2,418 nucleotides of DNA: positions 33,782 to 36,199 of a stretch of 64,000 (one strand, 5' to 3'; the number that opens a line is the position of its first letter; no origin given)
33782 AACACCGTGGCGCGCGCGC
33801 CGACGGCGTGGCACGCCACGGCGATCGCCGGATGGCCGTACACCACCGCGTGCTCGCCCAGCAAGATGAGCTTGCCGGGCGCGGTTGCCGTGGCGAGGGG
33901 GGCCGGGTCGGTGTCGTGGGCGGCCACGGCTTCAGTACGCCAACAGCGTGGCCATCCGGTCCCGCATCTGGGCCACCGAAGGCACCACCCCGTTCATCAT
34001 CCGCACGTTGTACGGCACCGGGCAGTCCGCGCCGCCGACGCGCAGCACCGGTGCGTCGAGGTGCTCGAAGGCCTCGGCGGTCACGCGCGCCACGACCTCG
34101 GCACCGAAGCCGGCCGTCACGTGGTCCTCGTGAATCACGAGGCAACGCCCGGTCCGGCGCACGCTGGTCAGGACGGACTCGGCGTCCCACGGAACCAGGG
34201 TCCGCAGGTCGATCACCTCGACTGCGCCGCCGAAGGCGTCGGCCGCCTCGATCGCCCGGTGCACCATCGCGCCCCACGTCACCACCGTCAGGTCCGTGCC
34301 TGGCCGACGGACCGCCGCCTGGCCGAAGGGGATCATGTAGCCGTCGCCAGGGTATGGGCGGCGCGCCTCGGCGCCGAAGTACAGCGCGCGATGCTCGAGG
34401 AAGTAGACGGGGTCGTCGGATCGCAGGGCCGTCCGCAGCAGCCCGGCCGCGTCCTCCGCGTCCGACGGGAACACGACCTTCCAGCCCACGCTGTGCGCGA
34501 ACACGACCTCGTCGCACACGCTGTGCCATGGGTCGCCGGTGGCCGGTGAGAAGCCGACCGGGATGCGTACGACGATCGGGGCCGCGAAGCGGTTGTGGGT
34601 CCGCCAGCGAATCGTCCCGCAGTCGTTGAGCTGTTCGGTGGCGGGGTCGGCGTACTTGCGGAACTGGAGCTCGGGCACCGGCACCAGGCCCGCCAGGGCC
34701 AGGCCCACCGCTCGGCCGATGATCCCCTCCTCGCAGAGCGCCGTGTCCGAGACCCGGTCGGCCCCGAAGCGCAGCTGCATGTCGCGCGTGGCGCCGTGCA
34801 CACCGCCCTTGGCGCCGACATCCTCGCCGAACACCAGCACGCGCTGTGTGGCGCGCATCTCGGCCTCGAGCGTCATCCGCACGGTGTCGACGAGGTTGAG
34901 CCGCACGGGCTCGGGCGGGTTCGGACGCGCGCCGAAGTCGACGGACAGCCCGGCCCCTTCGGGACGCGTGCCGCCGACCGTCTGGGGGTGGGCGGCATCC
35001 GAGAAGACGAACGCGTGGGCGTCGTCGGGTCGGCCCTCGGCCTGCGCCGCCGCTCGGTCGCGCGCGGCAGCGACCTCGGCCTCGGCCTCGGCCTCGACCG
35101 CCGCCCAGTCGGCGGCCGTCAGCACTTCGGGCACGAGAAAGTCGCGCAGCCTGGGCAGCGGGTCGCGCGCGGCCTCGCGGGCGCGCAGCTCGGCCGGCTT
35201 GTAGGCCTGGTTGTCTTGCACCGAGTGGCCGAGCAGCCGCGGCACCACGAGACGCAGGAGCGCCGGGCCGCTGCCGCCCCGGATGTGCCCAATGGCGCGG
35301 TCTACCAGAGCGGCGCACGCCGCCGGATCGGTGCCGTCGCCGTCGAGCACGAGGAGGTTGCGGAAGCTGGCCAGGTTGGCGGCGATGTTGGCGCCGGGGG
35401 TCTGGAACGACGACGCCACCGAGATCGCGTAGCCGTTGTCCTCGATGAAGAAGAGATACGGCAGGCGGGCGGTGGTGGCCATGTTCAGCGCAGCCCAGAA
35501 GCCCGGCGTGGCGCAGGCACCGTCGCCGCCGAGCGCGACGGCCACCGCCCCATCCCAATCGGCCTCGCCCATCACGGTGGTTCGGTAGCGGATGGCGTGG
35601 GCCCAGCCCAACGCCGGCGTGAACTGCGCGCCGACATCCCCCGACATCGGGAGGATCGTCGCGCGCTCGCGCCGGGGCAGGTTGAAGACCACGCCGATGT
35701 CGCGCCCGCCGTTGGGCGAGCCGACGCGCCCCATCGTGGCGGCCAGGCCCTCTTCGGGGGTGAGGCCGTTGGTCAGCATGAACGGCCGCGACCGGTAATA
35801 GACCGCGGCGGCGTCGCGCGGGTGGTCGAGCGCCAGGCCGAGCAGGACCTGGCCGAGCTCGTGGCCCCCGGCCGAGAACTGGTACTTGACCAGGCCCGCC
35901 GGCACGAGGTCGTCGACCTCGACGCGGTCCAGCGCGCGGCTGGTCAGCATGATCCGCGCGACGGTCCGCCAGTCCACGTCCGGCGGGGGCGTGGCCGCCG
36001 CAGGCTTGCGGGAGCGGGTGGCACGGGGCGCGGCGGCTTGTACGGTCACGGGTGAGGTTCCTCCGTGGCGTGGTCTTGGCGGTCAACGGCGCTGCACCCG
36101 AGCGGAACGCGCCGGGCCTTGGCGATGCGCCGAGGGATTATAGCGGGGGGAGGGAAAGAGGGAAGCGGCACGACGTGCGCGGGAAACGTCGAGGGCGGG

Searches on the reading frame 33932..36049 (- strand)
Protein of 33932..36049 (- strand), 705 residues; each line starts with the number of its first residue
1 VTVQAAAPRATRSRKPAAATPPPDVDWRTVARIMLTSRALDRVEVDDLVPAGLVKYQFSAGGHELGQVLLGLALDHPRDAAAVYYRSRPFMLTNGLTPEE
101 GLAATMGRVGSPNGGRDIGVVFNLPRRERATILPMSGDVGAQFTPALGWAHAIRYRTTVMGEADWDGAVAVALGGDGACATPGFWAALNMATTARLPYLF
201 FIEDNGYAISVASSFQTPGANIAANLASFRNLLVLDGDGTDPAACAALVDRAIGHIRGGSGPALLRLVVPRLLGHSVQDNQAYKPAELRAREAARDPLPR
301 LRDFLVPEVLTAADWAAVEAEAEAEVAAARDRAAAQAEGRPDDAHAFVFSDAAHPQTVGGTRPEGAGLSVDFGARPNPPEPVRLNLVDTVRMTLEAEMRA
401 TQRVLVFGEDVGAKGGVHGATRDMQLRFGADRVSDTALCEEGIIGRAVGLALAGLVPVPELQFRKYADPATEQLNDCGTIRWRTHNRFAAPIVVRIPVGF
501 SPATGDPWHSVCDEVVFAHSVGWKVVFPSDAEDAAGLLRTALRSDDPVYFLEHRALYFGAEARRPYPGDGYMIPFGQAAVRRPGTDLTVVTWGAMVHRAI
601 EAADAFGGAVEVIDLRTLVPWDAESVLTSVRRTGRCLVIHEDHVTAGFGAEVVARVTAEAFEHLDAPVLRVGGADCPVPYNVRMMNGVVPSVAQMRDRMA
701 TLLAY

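Call 73: search_protein_families(library=pfam, proteins=[window:33932-36049:-], max_evalue=0.001)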
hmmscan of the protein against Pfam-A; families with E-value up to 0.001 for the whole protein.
window:33932-36049:- (705 aa): 3 families
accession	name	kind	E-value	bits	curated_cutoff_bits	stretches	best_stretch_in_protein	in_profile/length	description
PF00676.26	E1_dh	-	9.5e-35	120.4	22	1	62-337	31-295/300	Dehydrogenase E1 component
PF02780.25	Transketolase_C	-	1.3e-32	112.7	25.9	1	576-685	1-114/124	Transketolase, C-terminal domain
PF02779.29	Transket_pyr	-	8.2e-29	100.9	27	1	388-557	7-172/174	Transketolase, pyrimidine binding domain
